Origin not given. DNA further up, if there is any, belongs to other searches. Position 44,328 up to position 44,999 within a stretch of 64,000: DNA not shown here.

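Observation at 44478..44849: Miniature beta-carbonic-anhydrase-like protein (123 aa) with CxDxR...HxxC signature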

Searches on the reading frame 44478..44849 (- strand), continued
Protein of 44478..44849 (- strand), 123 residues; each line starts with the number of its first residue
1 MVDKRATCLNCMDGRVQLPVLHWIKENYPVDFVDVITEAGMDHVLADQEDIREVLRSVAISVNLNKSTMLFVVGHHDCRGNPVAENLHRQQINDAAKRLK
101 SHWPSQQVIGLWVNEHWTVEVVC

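Call 23: find_encoding_contigs(protein=P0115, flank=6000, max_places=3)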
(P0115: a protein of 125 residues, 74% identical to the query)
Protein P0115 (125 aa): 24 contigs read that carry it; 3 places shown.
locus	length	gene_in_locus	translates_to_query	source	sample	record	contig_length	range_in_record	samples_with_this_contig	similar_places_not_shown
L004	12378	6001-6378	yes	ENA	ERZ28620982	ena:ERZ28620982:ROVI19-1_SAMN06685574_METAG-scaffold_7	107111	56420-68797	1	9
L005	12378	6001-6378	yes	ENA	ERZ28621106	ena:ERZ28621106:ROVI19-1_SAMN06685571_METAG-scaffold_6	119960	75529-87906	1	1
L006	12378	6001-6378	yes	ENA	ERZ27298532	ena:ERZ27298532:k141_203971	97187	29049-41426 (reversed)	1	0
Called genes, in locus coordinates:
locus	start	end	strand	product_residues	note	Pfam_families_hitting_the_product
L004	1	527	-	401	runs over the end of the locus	PF00365:PFK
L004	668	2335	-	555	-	PF02463:SMC_N, PF13175:AAA_15, PF13476:AAA_23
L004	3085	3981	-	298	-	PF00126:HTH_1, PF03466:LysR_substrate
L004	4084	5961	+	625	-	PF16260:DUF4914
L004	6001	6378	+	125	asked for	PF20393:Pro_CA_2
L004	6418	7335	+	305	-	PF01259:SAICAR_synt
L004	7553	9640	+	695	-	-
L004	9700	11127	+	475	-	PF02321:OEP (faint)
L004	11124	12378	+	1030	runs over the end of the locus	PF00873:ACR_tran, PF03176:MMPL (weak)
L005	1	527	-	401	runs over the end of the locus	PF00365:PFK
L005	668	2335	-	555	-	PF02463:SMC_N, PF13175:AAA_15, PF13476:AAA_23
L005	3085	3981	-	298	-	PF00126:HTH_1, PF03466:LysR_substrate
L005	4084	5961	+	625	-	PF16260:DUF4914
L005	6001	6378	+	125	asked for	PF20393:Pro_CA_2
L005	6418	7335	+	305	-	PF01259:SAICAR_synt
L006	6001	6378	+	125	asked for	PF20393:Pro_CA_2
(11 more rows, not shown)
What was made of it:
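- Tried and rejected: Another Omnitrophota relative sits between DUF4914 and SAICAR synthase (call 23).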

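Call 26: find_encoding_contigs(protein=P0122, flank=6000, max_places=3)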
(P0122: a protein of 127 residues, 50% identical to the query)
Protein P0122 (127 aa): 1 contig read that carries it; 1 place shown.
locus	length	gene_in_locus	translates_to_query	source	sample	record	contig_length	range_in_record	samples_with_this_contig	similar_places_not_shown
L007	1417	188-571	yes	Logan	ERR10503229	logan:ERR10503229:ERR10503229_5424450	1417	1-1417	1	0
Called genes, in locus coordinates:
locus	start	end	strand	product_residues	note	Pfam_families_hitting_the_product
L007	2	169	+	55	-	?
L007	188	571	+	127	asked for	PF20393:Pro_CA_2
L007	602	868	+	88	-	PF14357:DUF4404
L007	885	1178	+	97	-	-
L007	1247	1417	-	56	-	?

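Call 29: predict_structure(alignment_id=A2)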
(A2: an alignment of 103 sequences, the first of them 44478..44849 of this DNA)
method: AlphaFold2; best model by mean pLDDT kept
length: 123 residues; sequences in the alignment: 103
mean_pLDDT: 98.3   pTM: 0.92
mean pLDDT of the five models: 98.3, 98.1, 98.1, 98.0, 98.0
residues with pLDDT >= 90: 121; 70-90: 2; 50-70: 0; < 50: 0
segments of 3 or more residues with pLDDT < 50: none
pLDDT, mean of each block of 10 residues (from residue 1): 95 99 98 99 98 99 98 99 99 99 99 99 98
secondary structure, 60 per line:
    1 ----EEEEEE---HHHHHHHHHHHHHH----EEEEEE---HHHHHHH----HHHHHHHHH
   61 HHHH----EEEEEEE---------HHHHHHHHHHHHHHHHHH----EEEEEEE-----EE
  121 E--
elements in order: E5-10 H14-27 E32-37 H41-47 H52-64 E69-75 H85-102 E107-113 E119-121
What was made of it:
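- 44478..44849 (-): Coding sequence of the 123-aa Pro_CA_2 (mini beta-CA-like) protein, stop codon included. AF2 model with pLDDT 98.3 (call 29).
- On Beta-class carbonic anhydrase superfamily: Positions relative to the strands (call 29). Strand 1 starts at residue 5 and the chain ends 2 residues after strand 5 (call 29).
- On COS / CS2 hydrolases (beta-CA derivatives): No terminal extensions (call 29).
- Checked: In the model beta-strand 1 starts at residue 5 and the chain ends right after beta-strand 5 (call 29).
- The N-terminal arm and C-terminal subdomain are absent (call 29). From prior knowledge: the known COS and CS2 hydrolases restrict access to the metal with N- and C-terminal extensions, which this protein lacks (call 29).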

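Call 31: fold_search(model_id=the predicted structure, library=pdb)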
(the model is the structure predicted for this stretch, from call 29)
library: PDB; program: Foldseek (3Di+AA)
matches with E <= 10: 1520; with E <= 0.001: 85
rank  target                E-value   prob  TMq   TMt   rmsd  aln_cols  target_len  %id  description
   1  1g5c_A                1.1e-06  1.00  0.67  0.50   7.8       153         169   21  CRYSTAL STRUCTURE OF THE 'CAB' TYPE BETA CLASS CARBONIC ANHYDRASE FROM METHANOBACTERIUM THERMOAUTOTROPHICUM (released 2001-04-04)
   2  1g5c_F                2.8e-06  1.00  0.65  0.53   8.0       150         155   21  CRYSTAL STRUCTURE OF THE 'CAB' TYPE BETA CLASS CARBONIC ANHYDRASE FROM METHANOBACTERIUM THERMOAUTOTROPHICUM (released 2001-04-04)
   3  1g5c_B                6.1e-06  1.00  0.67  0.53   7.3       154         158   19  CRYSTAL STRUCTURE OF THE 'CAB' TYPE BETA CLASS CARBONIC ANHYDRASE FROM METHANOBACTERIUM THERMOAUTOTROPHICUM (released 2001-04-04)
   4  6y04_A                2.2e-05  1.00  0.72  0.50   5.1       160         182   14  Crystal structure of beta-carbonic anhydrase isoform I (TvaCA1) from the Trichomonas vaginalis protozoan. (released 2020-07-08)
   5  5ztp_A                2.7e-05  1.00  0.69  0.51   8.3       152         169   20  Carbonic anhydrase from Glaciozyma antarctica (released 2018-05-23)
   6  6jqc_A                3.3e-05  1.00  0.67  0.52   5.7       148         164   18  The structural basis of the beta-carbonic anhydrase CafC (wild type) of the filamentous fungus Aspergillus fumigatus (released 2019-08-14)
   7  5cxk_A                5.9e-05  1.00  0.71  0.42   4.7       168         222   14  Crystal structure of beta carbonic anhydrase from Vibrio cholerae (released 2015-12-09)
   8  1ylk_A                6.7e-05  1.00  0.68  0.52   5.2       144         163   18  Crystal Structure of Rv1284 from Mycobacterium tuberculosis in Complex with Thiocyanate (released 2005-03-08)
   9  2a5v_D                6.7e-05  1.00  0.67  0.41   4.5       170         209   14  Crystal structure of M. tuberculosis beta carbonic anhydrase, Rv3588c, tetrameric form (released 2005-09-20)
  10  3qy1_B                7.7e-05  1.00  0.70  0.42   4.9       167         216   12  1.54A Resolution Crystal Structure of a Beta-Carbonic Anhydrase from Salmonella enterica subsp. enterica serovar Typhi (released 2011-03-16)
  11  3e2w_E                8.2e-05  1.00  0.65  0.42   5.7       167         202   12  H. influenzae beta-carbonic anhydrase, variant Y181F with 1M bicarbonate (released 2009-08-18)
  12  6gwu_C                8.7e-05  1.00  0.72  0.45   4.4       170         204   13  Carbonic anhydrase CaNce103p from Candida albicans (released 2018-11-07)
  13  2a5v_B                8.7e-05  1.00  0.65  0.40   6.1       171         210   12  Crystal structure of M. tuberculosis beta carbonic anhydrase, Rv3588c, tetrameric form (released 2005-09-20)
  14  3e3i_F                8.7e-05  1.00  0.57  0.37   5.8       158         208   14  H. influenzae beta-carbonic anhydrase, variant G41A with 100 mM bicarbonate (released 2009-08-18)
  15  9ebz_C                8.7e-05  1.00  0.59  0.37   6.1       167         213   15  Escherichia coli Carbonic Anhydrase 2 in Space Group C222(1) (released 2024-11-20)
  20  6jqd_A                1.1e-04  1.00  0.69  0.53   5.2       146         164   19  The structural basis of the beta-carbonic anhydrase CafC (L25G and L78G mutant) of the filamentous fungus Aspergillus  (released 2019-08-14)
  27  3vqj                  1.6e-04  1.00  0.62  0.39   4.5       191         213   12  Crystal Structutre of Thiobacillus thioparus THI115 Carbonyl Sulfide Hydrolase (released 2013-02-27)
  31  3vrk                  1.9e-04  1.00  0.63  0.39   4.3       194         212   13  Crystal Structutre of Thiobacillus thioparus THI115 Carbonyl Sulfide Hydrolase / Thiocyanate complex (released 2013-02-27)
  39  3las_A                2.6e-04  1.00  0.68  0.52   5.4       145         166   15  Crystal structure of carbonic anhydrase from streptococcus mutans to 1.4 angstrom resolution (released 2011-01-12)
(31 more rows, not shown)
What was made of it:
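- On Beta-class carbonic anhydrase superfamily: All 50 top PDB matches are beta-CAs or COS hydrolase, with probability 1.00 and TM 0.57-0.72 on the query (call 31).
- Closest known: Cab-type. Same: It is the best structural match (E = 1e-6, TM 0.67 on the query, call 31).
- The best is Cab 1g5c (E = 1e-6), and TM-scores on the query are 0.57-0.72 (call 31).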

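Call 35: find_related_loci(query=A3, collection=genome_contigs, flank=5000)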
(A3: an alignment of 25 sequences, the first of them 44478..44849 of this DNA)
Query A3 (123 aa) in genome_contigs; peptide patterns used: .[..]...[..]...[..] (x = any residue, [..] = any of these).
600 stretches matched a pattern (row limit reached: there are more); 586 encode a relative of the query (tblastn E <= 1e-3); the best 80 are kept; 80 distinct loci.
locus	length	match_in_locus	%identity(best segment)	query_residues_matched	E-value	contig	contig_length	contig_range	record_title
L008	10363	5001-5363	79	2-122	3e-65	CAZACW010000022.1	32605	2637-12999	MAG TPA_asm: uncultured Planctomycetales bacterium isolate SRP273308_co1_408 genome assembly, contig: NODE_1288_length_3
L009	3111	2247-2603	80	2-120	1e-64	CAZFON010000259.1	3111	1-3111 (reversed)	MAG TPA_asm: uncultured Planctomycetales bacterium isolate binchicken_co50_257 genome assembly, contig: NODE_54169_lengt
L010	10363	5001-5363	78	2-122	1e-64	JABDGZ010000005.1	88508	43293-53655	MAG: Candidatus Omnitrophota bacterium isolate BWOrgControl_Nextera71_MAG1 3300021028.a:Ga0206863_1010, whole genome sho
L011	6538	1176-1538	77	2-122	7e-63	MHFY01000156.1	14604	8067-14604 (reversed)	MAG: Omnitrophica WOR_2 bacterium GWA2_47_8 gwa2_scaffold_8800, whole genome shotgun sequence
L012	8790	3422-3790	76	1-123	2e-62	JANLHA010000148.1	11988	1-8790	MAG: Candidatus Omnitrophota bacterium isolate P6-5 k99_155758, whole genome shotgun sequence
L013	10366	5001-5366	74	1-122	5e-62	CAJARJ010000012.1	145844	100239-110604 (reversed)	MAG: Candidatus Omnitrophica bacterium isolate Loc090907-6m_bin-269 genome assembly, contig: bin-269:12/22, whole genome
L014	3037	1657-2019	74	2-122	7e-62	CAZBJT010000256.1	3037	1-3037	MAG TPA_asm: uncultured Planctomycetales bacterium isolate binchicken_co54_492 genome assembly, contig: NODE_68262_lengt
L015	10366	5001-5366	75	2-123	3e-61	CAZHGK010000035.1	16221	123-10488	MAG TPA_asm: uncultured Planctomycetales bacterium isolate SRP278252_co2_12 genome assembly, contig: NODE_7443_length_16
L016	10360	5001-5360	74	3-122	3e-61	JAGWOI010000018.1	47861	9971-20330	MAG: Candidatus Omnitrophota bacterium isolate REEB252 contig-150_1094, whole genome shotgun sequence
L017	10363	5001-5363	75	2-122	1e-60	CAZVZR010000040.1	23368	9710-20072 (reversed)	MAG TPA_asm: uncultured Planctomycetales bacterium isolate SRP193066_co2_435 genome assembly, contig: NODE_1138_length_2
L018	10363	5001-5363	77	2-122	2e-60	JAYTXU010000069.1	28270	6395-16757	MAG: Candidatus Omnitrophota bacterium isolate GFS_5990 GFS_5990_68, whole genome shotgun sequence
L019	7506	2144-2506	72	2-122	5e-60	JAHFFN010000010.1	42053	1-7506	MAG: Candidatus Omnitrophota bacterium isolate nzgw293 NODE_943_length_42054_cov_4.018601, whole genome shotgun sequence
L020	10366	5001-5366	74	1-122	4e-60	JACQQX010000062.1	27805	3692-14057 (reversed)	MAG: Candidatus Omnitrophota bacterium isolate NC_groundwater_1344_Ag_S-0.2um_52_44 S_p2_S4_coassembly_k141_3367473, who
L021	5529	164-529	71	2-123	2e-59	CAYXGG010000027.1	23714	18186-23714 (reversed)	MAG TPA_asm: uncultured Planctomycetales bacterium isolate SRP150892_co2_491 genome assembly, contig: NODE_2861_length_2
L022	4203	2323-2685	74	2-122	2e-58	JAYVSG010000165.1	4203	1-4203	MAG: Candidatus Omnitrophota bacterium isolate GL74_DN_concoct_188_sub GL74_DN_concoct_188_sub_164, whole genome shotgun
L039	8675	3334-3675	57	6-120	1e-41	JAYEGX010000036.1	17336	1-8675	MAG: Candidatus Altiarchaeota archaeon isolate MAG234 MAG234_36, whole genome shotgun sequence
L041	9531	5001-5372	50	1-123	1e-41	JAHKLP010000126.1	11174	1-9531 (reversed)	MAG: Methanobacterium sp. isolate MAG 286 R3_Bin_00213_2_000000000015, whole genome shotgun sequence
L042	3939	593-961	53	4-122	8e-40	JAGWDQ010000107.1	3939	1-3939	MAG: Candidatus Altarchaeum sp. isolate HURL_140 BJP_V-140m-2014_5603_length_3939_cov_2871.46, whole genome shotgun sequ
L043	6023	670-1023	53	4-120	2e-38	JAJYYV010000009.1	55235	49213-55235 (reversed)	MAG: bacterium isolate FK4.bin61 NODE_531_length_55235_cov_2.642484, whole genome shotgun sequence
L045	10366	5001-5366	52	6-122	7e-38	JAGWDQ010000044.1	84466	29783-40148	MAG: Candidatus Altarchaeum sp. isolate HURL_140 BJP_V-140m-2014_183_length_84466_cov_3014.01, whole genome shotgun sequ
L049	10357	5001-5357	45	4-122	3e-36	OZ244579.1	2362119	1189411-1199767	MAG: Nitrosopumilus sp. isolate f90b6149-cfe9-4c36-88f2-1e2dace1f208 genome assembly, chromosome: 1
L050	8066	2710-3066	46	4-122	4e-36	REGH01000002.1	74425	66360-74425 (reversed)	MAG: Nitrosopumilus sp. isolate GoM_MAG4 NODE_45_length_74425_cov_13.900172, whole genome shotgun sequence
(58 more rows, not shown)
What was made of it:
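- Tried and rejected: A narrower alignment, A3, worked (call 35).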

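Call 42: search_protein_families(library=pfam, proteins=[L041:5389-6843:+, L042:991-2454:+, L043:1031-2512:+, L049:5363-6637:+, L049:4367-4960:+, L050:5545-6069:+, L045:5576-6307:+, L039:3703-4407:-], max_evalue=0.001)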
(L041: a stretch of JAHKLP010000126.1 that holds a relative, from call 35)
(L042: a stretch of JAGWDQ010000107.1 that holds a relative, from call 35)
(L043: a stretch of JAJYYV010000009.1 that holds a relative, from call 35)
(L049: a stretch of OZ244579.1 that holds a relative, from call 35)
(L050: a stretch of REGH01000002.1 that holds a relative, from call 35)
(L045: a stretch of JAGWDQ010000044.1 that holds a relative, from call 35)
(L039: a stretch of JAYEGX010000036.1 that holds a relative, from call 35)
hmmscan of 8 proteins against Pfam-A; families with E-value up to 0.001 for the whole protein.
L041:5389-6843:+ (484 aa): 1 family
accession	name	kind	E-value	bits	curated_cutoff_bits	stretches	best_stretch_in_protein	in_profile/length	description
PF14010.12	PEPcase_2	-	2.2e-192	640.4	25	1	4-484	1-493/493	Phosphoenolpyruvate carboxylase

L042:991-2454:+ (487 aa): 1 family
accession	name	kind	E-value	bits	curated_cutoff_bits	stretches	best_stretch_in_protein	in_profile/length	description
PF14010.12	PEPcase_2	-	2e-196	653.8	25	1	5-487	1-493/493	Phosphoenolpyruvate carboxylase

L043:1031-2512:+ (493 aa): 1 family
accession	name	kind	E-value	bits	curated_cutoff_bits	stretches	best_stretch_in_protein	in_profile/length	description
PF14010.12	PEPcase_2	-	1.1e-202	674.4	25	1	11-493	1-493/493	Phosphoenolpyruvate carboxylase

L049:5363-6637:+ (424 aa): 0 families

L049:4367-4960:+ (197 aa): 1 family
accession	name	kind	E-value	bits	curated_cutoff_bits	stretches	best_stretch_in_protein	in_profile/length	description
PF03352.18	Adenine_glyco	-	4.6e-79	264.8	25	1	21-194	2-176/177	Methyladenine glycosylase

L050:5545-6069:+ (174 aa): 2 families
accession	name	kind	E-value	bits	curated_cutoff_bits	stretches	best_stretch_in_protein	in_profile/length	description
PF00210.30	Ferritin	-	1.2e-40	139.1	24.5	1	12-147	2-141/142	Ferritin-like domain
PF02915.23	Rubrerythrin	-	3.1e-05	24.8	22.8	1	14-137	3-128/137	Rubrerythrin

L045:5576-6307:+ (243 aa): 2 families
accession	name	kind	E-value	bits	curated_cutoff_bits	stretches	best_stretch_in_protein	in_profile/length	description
PF01887.21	SAM_HAT_N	-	4.1e-33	114.6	26.3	1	5-142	1-145/145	SAM hydroxide adenosyltransferase N-terminal domain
PF20257.3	SAM_HAT_C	-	3.1e-18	66.3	25.5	1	158-240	2-83/84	SAM hydroxide adenosyltransferase C-terminal domain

L039:3703-4407:- (234 aa): 1 family
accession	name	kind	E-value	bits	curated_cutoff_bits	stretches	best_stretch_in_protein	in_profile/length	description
PF00926.24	DHBP_synthase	-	6.2e-51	173.1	26.4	1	11-221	2-188/191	3,4-dihydroxy-2-butanone 4-phosphate synthase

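Call 45: search_protein_families(library=pfam, alignment_id=A4, max_evalue=0.00001)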
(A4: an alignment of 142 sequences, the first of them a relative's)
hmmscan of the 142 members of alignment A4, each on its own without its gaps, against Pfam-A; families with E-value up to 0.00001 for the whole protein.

A. member 1, L008:2193-3575:+ (460 aa): 1 family
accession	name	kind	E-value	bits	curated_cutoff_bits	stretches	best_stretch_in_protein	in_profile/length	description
PF01522.26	Polysacc_deac_1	-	1.1e-20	74.2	23.1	1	158-270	5-113/124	Polysaccharide deacetylase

B. families by the number of members that match (of 142 scanned): 175 families (the first 25 are shown)
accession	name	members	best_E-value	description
PF14010.12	PEPcase_2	3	1.1e-202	Phosphoenolpyruvate carboxylase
PF00005.33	ABC_tran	3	7.6e-53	ABC transporter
PF00571.33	CBS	3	2.3e-27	CBS domain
PF13304.12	AAA_21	3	3.9e-14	AAA domain, putative AbiEii toxin, Type IV TA system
PF13200.12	DUF4015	2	8.8e-102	Putative glycosyl hydrolase domain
PF07690.21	MFS_1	2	1.4e-65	Major Facilitator Superfamily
PF00155.27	Aminotran_1_2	2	8.9e-64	Aminotransferase class I and II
PF13635.12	DUF4143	2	3.4e-28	Domain of unknown function (DUF4143)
PF13173.12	AAA_14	2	1.6e-22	AAA domain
PF00515.34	TPR_1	2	3.5e-21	Tetratricopeptide repeat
PF08241.18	Methyltransf_11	2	1.2e-20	Methyltransferase domain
PF07719.23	TPR_2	2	1.4e-19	Tetratricopeptide repeat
PF00128.31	Alpha-amylase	2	2.4e-18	Alpha amylase, catalytic domain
PF04055.27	Radical_SAM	2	2.7e-18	Radical SAM superfamily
PF13231.12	PMT_2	2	4.3e-17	Dolichyl-phosphate-mannose-protein mannosyltransferase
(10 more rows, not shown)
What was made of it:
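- Tried and rejected: Across phyla the neighbours are almost random (call 45).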

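Call 62: find_encoding_contigs(protein=P0001, flank=3000, max_places=2)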
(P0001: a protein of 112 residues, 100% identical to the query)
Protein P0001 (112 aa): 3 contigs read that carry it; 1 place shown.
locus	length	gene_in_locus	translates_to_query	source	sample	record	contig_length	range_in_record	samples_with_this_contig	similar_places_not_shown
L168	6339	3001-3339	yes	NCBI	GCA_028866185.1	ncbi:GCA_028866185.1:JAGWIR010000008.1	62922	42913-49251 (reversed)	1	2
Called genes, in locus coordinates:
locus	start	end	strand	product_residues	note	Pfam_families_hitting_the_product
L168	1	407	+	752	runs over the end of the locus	PF01564:Spermine_synth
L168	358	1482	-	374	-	PF04055:Radical_SAM, PF13353:Fer4_12 (weak)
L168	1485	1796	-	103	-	-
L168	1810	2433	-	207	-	PF13386:DsbD_2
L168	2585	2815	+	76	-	-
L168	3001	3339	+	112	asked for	PF20393:Pro_CA_2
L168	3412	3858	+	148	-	PF13441:Gly-zipper_YMGG, PF13488:Gly-zipper_Omp (weak)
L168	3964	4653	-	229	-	PF00089:Trypsin (weak), PF13365:Trypsin_2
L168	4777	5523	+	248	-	PF01618:MotA_ExbB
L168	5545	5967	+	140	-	PF02472:ExbD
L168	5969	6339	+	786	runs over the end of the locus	PF24575:TPR_Slam (faint), PF28559:TPR_SusR (faint), PF00515:TPR_1 (faint), PF07719:TPR_2 (faint), PF12895:ANAPC3, PF21545:T7SS_EccA1_N (weak), PF13432:TPR_16, PF13424:TPR_12 (weak), +14 more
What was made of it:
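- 44814..44816 (-): Met12 ATG, the start used in the public annotation (112-aa product). It is probably wrong because it removes Cys11 and beta-strand 1. The gene is called this way on GCA_028866185.1 contig JAGWIR010000008.1 (call 62).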

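Call 65: predict_structure(alignment_id=A6)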
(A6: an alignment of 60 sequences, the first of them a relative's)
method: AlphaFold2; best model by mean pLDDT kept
length: 266 residues; sequences in the alignment: 60
mean_pLDDT: 90.2   pTM: 0.68
mean pLDDT of the five models: 90.2, 90.1, 89.6, 89.5, 89.0
residues with pLDDT >= 90: 173; 70-90: 78; 50-70: 14; < 50: 1
segments of 3 or more residues with pLDDT < 50: none
pLDDT, mean of each block of 10 residues (from residue 1): 87 97 92 96 98 98 96 98 98 98 96 98 92 69 86 88 84 76 90 90 90 79 90 91 92 91 66
secondary structure, 60 per line:
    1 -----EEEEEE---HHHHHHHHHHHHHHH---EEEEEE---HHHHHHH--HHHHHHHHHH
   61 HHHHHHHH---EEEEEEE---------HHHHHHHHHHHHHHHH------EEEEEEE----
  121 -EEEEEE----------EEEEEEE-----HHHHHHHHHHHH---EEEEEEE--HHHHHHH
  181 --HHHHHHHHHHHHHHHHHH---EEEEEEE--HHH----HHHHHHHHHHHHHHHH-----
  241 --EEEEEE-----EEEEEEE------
elements in order: E6-11 H15-29 E33-38 H42-48 H51-68 E72-78 H88-103 E110-116 E122-127 E138-144 H150-161 E165-171 H174-180 H183-200 E204-210 H220-235 E243-248 E254-260
